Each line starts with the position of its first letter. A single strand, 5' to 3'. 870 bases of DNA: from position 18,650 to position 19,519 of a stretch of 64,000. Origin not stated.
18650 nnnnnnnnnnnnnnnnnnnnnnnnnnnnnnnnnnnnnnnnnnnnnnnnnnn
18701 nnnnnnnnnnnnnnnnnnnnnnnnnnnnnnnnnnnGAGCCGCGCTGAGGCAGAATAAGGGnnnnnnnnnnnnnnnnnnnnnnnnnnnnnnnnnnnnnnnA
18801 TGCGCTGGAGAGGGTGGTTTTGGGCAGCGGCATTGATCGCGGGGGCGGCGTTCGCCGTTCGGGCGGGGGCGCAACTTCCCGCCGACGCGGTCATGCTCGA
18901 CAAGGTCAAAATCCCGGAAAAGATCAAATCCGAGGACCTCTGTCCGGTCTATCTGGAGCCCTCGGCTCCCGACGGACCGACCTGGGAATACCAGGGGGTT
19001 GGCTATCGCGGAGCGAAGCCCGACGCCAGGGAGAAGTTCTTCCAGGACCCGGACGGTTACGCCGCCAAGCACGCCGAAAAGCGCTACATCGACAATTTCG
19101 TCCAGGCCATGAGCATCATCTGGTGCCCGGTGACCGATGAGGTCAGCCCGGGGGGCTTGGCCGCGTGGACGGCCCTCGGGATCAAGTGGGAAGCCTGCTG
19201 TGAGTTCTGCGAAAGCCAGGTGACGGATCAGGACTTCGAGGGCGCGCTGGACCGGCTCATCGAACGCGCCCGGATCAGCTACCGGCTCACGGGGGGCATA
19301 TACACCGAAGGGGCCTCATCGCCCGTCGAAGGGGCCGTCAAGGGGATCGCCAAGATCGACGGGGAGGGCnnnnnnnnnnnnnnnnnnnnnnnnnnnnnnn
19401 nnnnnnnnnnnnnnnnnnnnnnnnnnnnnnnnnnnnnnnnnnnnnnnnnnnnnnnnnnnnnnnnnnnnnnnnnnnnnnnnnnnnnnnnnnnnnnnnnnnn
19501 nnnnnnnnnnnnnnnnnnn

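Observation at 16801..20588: PQQ dehydrogenase followed by a secreted mono-haem cytochrome c with Cys-rich N-terminus: candidate periplasmic electron-transfer pair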

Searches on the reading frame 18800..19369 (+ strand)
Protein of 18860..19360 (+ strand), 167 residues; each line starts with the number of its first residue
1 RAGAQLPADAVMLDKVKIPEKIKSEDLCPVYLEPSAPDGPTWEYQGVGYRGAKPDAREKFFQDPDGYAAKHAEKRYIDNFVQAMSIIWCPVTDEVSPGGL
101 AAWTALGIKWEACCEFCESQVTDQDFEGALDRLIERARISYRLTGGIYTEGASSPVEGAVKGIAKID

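Call 22: search_protein_families(library=pfam, proteins=[window:18860-19360:+], max_evalue=0.1)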
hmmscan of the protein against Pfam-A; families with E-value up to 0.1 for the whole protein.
window:18860-19360:+ (167 aa): 1 family
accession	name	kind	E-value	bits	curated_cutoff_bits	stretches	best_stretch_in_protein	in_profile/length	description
PF25602.1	WDR47_COR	-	0.0095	16.2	27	1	107-126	11-30/70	WDR47 cross-over region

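Call 51: predict_structure(alignment_id=A3)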
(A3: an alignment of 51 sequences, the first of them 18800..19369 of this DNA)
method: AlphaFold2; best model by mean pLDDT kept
length: 190 residues; sequences in the alignment: 51
mean_pLDDT: 90.6   pTM: 0.83
mean pLDDT of the five models: 90.6, 90.3, 89.4, 88.6, 88.0
residues with pLDDT >= 90: 144; 70-90: 24; 50-70: 20; < 50: 2
segments of 3 or more residues with pLDDT < 50: none
pLDDT, mean of each block of 10 residues (from residue 1): 70 69 79 97 98 98 98 98 98 98 96 89 96 90 97 98 97 93 58
secondary structure, 60 per line:
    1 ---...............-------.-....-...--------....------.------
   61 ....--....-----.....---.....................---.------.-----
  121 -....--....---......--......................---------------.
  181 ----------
elements in order: H4-18 E61-64 E67-70 H76-80 H84-104 E122-125 E128-131 H135-140 H143-164

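Call 59: search_protein_representatives(protein=window:18872-19354:+)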
Query: 161 residues. Proteins with E-value up to 0.001 (for the whole library): 49; up to 1e-10: 36; up to 1e-30: 20. The best 49 are listed.
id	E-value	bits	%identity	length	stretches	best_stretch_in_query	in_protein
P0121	1.7e-57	210.4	61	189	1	1-157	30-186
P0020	8.4e-56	204.9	58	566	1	1-158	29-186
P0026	1.3e-55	204.3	57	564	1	2-158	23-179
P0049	6.2e-52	192.3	55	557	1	1-157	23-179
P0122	6.1e-51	189.1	59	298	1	1-157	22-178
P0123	1.9e-49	184.2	54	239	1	1-158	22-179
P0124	5.8e-48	179.4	55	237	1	1-157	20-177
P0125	6.2e-44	166.3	51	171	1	9-157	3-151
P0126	3.3e-39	150.9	49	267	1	1-156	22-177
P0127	8.8e-39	149.5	52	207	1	6-156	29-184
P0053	1.9e-37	145.2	64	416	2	63-160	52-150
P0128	1.8e-36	142.0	48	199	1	6-156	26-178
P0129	1.9e-36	141.9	47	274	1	4-156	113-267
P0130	2.7e-36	141.4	46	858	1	2-156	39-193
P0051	7.8e-36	139.9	56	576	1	43-156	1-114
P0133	4.9e-33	130.8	45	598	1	1-156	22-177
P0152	1.1e-10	58.1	57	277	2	116-156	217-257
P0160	1.1e-05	41.8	53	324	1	111-157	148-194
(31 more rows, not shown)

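Call 60: search_protein_families(library=pfam, proteins=[P0130, P0133, P0122, P0126, P0129, P0152, P0160], max_evalue=0.01)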
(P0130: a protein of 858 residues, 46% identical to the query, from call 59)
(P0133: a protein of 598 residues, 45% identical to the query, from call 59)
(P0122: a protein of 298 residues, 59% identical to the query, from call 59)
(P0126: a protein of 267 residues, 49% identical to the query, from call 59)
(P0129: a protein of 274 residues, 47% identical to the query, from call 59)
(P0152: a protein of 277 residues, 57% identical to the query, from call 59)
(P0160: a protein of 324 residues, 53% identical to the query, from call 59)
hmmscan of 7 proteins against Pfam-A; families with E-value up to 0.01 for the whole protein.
P0130 (858 aa): 2 families
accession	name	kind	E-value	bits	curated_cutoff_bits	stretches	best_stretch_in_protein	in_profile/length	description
PF01011.28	PQQ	-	1.3e-185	619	26.7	1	238-837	1-594/595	Glucose/ethanol/alcohol dehydrogenase, beta-propeller domain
PF13360.13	PQQ_2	-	4.7e-14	53.1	27.6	1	293-523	30-231/233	Outer membrane protein assembly factor BamB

P0133 (598 aa): 1 family
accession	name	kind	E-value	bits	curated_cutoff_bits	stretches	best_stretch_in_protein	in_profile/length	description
PF13442.11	Cytochrome_CBB3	-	0.0033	18.2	27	0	222-269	8-53/68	Cytochrome C oxidase, cbb3-type, subunit III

P0122 (298 aa): 0 families

P0126 (267 aa): 0 families

P0129 (274 aa): 1 family
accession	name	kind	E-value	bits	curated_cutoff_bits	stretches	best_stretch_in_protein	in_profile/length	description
PF01011.28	PQQ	-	0.00014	21.2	26.7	1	1-37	559-595/595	Glucose/ethanol/alcohol dehydrogenase, beta-propeller domain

P0152 (277 aa): 0 families

P0160 (324 aa): 3 families
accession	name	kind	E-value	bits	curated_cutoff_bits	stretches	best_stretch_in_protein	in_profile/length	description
PF17938.6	TetR_C_29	-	2.5e-10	41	26.2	1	49-155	1-109/119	Tetracyclin repressor-like, C-terminal domain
PF17932.6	TetR_C_24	-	0.00014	22.6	26.4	1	48-131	3-85/114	Tetracyclin repressor-like, C-terminal domain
PF21597.2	TetR_C_43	-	0.0004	21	27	0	90-136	39-84/105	Transcriptional regulator SbtR-like, C-terminal domain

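Call 63: list_cluster_members(proteins=[P0130, P0121, P0001])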
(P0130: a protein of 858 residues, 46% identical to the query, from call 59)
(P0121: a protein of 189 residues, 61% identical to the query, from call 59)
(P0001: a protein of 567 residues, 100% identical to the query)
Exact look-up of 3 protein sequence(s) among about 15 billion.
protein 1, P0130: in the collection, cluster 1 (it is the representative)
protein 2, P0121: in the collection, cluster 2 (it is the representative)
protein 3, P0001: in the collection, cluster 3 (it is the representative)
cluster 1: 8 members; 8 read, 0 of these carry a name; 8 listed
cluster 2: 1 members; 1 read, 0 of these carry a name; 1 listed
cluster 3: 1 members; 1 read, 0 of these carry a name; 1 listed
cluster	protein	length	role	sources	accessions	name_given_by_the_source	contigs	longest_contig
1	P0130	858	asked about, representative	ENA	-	-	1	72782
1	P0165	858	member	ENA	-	-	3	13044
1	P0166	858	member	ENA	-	-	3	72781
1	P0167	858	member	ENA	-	-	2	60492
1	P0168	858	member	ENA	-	-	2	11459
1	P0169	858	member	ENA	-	-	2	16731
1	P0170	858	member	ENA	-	-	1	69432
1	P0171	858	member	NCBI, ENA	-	-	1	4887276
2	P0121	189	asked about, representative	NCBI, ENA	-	-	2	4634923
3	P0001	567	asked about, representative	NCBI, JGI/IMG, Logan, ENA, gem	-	-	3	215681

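Call 71: fold_search(model_id=the predicted structure, library=pdb)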
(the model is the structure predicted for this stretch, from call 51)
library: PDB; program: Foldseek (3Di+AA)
matches with E <= 10: 99; with E <= 0.001: 0
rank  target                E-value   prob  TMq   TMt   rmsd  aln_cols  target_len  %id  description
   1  2pvw_A                5.9e-01  0.06  0.14  0.06  11.3       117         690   14  A high resolution structure of human glutamate carboxypeptidase II (GCPII) in complex with 2-(phosphonomethyl)pentaned (released 2007-05-22)
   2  4oc4_A                7.6e-01  0.06  0.15  0.06  11.6       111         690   14  X-ray structure of of human glutamate carboxypeptidase II (GCPII) in a complex with CPIBzL, a urea-based inhibitor N~2 (released 2014-05-21)
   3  2xef_A                8.6e-01  0.05  0.15  0.06  11.3       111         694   12  Human glutamate carboxypeptidase II in complex with Antibody- Recruiting Molecule ARM-P8 (released 2010-09-08)
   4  4p4d_A                1.2e+00  0.04  0.14  0.06  11.1       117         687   12  X-ray structure of human glutamate carboxypeptidase II (GCPII) in complex with a phosphoramidate inhibitor MP1C (released 2015-05-20)
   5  4p4j_A                1.3e+00  0.03  0.14  0.06  11.1       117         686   12  X-ray structure of human glutamate carboxypeptidase II (GCPII) in complex with a phosphoramidate inhibitor T33D (released 2015-05-20)
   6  2inp_A                1.3e+00  0.54  0.23  0.10   4.5        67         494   19  Structure of the Phenol Hydroxylase-Regulatory Protein Complex (released 2007-01-16)
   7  9d2f_A                1.3e+00  0.11  0.23  0.04  11.9       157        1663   16  3D structure and atomic model of RS3 of mouse respiratory cilia (released 2025-08-13)
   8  3d7g_A                1.3e+00  0.04  0.14  0.06  11.4       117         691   14  A high resolution crystal structure of human glutamate carboxypeptidase II (GCPII) in a complex with DCMC, a urea-base (released 2008-12-30)
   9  3bxm_A                1.3e+00  0.04  0.14  0.06  11.4       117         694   14  Structure of an inactive mutant of human glutamate carboxypeptidase II [GCPII(E424A)] in complex with N-acetyl-Asp-Glu (released 2009-01-27)
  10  3d7f_A                1.5e+00  0.03  0.14  0.06  11.1       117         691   12  A high resolution crystal structure of human glutamate carboxypeptidase II (GCPII) in a complex with DCIT, a urea-base (released 2008-12-30)
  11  4jz0_A                1.8e+00  0.03  0.15  0.06  11.5       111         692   14  X-ray structure of human glutamate carboxypeptidase II (GCPII) in complex with CTT1055 (released 2014-04-02)
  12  3rng_A                2.0e+00  0.47  0.21  0.09   4.3        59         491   24  Structure of the Toluene/o-Xylene Monooxygenase Hydroxylase T201S/W167E Double Mutant (released 2011-08-17)
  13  2cup_MODEL_1_A        2.1e+00  0.04  0.14  0.21  12.4       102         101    8  Solution structure of the Skeletal muscle LIM-protein 1 (released 2005-11-27)
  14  2inn_A                2.2e+00  0.54  0.20  0.08   3.7        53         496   21  Structure of the Phenol Hydroxyalse-Regulatory Protein Complex (released 2007-01-16)
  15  3rnc_A                2.2e+00  0.41  0.21  0.09   4.1        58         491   22  Structure of the Toluene/o-Xylene Monooxygenase Hydroxylase T201S/I100A Double Mutant (released 2011-08-17)
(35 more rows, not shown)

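Call 85: find_encoding_contigs(protein=P0130, flank=5000, max_places=3)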
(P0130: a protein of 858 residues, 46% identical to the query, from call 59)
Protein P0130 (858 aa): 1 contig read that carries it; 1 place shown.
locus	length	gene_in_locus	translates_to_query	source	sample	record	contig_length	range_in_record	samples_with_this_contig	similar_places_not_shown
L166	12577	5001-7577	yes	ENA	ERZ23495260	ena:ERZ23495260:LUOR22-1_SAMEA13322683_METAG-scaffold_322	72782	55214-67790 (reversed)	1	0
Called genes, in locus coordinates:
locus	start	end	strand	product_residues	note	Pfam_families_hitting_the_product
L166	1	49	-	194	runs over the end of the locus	PF02224:Cytidylate_kin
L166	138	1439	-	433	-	PF00275:EPSP_synthase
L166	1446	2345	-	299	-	PF03446:NAD_binding_2, PF03807:F420_oxidored, PF02153:PDH_N, PF20463:PDH_C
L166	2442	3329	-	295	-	PF01903:CbiX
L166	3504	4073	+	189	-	PF01066:CDP-OH_P_transf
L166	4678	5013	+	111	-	-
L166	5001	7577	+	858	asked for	PF01011:PQQ, PF13360:PQQ_2 (weak)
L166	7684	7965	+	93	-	PF01757:Acyl_transf_3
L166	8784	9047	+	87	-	-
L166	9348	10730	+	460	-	PF00884:Sulfatase, PF01663:Phosphodiest (faint), PF16347:SGSH_C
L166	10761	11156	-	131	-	PF13801:Metal_resist (faint)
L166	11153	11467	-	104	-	-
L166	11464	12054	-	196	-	PF07638:Sigma70_ECF, PF04542:Sigma70_r2, PF08281:Sigma70_r4_2, PF04545:Sigma70_r4 (weak)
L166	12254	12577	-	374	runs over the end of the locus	-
